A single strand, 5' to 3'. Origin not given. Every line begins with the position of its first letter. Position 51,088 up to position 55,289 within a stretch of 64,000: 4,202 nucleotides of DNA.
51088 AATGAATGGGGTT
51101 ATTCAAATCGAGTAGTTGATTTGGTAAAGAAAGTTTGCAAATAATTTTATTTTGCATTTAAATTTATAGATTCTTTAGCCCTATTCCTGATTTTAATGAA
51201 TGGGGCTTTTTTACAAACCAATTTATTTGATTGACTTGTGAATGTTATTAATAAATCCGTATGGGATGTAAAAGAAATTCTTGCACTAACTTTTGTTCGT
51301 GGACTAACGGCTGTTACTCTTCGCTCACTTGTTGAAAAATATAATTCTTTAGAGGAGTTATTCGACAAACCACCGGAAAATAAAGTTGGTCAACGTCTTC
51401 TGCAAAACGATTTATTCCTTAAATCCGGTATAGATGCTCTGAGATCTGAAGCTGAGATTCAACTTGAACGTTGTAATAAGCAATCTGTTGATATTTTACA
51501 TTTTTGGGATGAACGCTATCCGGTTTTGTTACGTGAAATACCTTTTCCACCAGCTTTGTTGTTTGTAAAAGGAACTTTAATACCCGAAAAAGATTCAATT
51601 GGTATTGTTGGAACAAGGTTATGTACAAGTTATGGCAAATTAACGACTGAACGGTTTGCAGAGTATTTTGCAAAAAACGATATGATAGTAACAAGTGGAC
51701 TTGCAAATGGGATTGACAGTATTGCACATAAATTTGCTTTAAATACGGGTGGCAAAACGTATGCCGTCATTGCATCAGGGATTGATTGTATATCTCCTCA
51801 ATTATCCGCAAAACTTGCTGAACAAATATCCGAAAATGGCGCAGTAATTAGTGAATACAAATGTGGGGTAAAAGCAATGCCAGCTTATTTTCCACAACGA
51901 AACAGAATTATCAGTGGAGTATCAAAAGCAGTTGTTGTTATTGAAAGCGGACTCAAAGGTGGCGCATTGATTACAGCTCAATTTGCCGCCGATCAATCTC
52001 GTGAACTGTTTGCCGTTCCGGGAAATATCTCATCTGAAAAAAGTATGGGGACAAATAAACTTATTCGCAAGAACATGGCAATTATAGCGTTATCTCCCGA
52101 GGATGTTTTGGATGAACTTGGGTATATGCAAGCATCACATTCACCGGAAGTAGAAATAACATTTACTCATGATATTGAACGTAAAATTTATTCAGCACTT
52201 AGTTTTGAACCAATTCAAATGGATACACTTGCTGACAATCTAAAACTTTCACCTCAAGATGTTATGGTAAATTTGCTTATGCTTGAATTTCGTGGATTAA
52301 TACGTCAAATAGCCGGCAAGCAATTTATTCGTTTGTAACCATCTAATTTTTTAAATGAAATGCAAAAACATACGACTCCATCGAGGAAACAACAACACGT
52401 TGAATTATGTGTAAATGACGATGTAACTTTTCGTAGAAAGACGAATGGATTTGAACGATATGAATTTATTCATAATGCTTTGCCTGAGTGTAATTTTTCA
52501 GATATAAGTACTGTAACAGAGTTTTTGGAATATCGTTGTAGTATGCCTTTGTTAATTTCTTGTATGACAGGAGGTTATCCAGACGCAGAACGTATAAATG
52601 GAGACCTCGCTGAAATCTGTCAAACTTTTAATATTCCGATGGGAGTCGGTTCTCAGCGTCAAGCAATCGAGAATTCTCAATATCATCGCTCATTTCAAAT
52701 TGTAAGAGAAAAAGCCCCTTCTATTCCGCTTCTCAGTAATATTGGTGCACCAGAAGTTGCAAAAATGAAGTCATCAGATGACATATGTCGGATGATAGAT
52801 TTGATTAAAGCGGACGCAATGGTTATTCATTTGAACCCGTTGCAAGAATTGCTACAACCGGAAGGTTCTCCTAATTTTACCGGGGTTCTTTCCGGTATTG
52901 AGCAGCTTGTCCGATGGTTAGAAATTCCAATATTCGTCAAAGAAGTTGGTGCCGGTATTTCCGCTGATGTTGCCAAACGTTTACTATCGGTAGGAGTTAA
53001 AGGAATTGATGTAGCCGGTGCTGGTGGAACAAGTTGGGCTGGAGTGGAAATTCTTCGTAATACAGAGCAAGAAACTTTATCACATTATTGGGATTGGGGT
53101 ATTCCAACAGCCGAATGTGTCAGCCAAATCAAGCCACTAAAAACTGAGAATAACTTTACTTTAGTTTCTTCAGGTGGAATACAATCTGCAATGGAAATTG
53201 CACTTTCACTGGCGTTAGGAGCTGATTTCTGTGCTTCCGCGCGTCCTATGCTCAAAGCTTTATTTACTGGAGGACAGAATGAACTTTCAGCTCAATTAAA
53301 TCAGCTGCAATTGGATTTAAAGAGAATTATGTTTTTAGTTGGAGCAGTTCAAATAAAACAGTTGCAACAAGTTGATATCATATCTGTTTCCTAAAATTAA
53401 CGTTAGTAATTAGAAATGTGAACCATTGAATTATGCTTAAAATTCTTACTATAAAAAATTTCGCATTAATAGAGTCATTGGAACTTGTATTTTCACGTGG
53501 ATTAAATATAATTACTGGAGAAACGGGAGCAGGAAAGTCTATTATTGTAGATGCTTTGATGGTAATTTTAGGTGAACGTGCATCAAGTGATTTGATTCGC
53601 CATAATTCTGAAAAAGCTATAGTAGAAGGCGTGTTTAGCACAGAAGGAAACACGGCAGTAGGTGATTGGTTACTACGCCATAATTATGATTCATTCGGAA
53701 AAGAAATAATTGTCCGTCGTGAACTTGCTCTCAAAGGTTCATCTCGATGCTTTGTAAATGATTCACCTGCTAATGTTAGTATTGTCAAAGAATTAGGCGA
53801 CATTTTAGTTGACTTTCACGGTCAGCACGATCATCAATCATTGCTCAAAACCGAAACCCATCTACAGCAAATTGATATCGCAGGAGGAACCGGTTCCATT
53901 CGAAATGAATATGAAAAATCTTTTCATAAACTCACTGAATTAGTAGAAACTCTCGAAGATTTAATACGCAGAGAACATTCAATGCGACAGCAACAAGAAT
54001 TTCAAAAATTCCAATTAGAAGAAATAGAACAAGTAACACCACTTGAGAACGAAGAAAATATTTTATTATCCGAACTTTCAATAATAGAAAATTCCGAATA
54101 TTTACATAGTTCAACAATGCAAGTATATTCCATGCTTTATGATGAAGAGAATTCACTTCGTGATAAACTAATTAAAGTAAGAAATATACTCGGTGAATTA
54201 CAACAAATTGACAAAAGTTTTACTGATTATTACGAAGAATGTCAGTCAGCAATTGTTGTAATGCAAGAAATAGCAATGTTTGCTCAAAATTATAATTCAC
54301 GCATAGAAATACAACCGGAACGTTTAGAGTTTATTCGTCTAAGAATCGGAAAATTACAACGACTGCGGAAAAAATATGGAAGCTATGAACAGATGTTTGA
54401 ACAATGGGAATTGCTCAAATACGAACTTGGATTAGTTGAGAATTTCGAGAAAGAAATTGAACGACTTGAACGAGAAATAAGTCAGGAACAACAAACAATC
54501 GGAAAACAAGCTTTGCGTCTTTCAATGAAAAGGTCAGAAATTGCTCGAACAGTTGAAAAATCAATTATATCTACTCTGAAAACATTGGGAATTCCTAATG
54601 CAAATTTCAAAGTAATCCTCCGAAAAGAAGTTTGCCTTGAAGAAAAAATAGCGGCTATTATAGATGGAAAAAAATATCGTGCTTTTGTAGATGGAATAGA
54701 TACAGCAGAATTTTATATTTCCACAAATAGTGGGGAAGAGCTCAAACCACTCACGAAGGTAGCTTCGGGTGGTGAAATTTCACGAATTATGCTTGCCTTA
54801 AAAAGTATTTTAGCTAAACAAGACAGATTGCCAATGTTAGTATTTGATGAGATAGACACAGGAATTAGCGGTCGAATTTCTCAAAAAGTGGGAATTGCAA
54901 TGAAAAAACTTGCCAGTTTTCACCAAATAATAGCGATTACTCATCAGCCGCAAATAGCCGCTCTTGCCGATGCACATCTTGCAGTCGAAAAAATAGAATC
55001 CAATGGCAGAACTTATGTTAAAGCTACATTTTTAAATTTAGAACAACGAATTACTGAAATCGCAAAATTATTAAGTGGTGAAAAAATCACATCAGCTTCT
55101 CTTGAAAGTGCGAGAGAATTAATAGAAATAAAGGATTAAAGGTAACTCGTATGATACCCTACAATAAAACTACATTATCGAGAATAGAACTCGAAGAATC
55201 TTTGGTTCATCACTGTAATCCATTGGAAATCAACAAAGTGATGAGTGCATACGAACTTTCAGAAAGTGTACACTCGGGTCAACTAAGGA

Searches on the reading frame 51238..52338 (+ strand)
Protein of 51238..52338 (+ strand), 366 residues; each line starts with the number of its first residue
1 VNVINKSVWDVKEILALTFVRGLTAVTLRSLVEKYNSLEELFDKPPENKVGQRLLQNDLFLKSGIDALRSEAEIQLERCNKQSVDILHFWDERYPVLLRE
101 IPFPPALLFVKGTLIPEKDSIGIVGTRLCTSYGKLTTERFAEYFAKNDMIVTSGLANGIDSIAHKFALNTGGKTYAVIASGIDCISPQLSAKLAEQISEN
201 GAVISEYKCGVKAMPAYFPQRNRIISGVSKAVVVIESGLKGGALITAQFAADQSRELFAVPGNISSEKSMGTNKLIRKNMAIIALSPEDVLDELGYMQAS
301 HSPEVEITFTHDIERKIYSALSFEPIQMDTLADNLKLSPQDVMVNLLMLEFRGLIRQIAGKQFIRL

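Call 56: search_protein_families(library=ncbifam, proteins=[window:51238-52338:+], max_evalue=1e-10)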
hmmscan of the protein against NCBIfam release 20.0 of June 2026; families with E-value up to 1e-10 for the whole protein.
window:51238-52338:+ (366 aa): 2 families
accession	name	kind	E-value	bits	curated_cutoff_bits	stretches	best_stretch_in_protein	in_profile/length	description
NF008007.0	PRK10736.1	equivalog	4.3e-65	220.3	495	1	15-361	8-357/374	DNA-protecting protein DprA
TIGR00732.1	dprA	equivalog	5.7e-64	215.3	191.15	1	80-294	5-220/220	DNA-processing protein DprA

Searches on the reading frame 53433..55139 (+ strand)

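Call 56: search_protein_families(library=ncbifam, proteins=[window:53433-55139:+], max_evalue=1e-10)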
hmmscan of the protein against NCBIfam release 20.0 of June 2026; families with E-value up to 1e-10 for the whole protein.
window:53433-55139:+ (568 aa): 2 families
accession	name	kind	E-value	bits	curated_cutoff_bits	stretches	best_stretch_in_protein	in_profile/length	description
TIGR00634.1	recN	equivalog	4e-144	481.6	407.85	1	1-565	1-562/563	DNA repair protein RecN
NF008121.0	PRK10869.1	equivalog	7.7e-113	377.9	418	1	1-564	1-551/553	DNA repair protein RecN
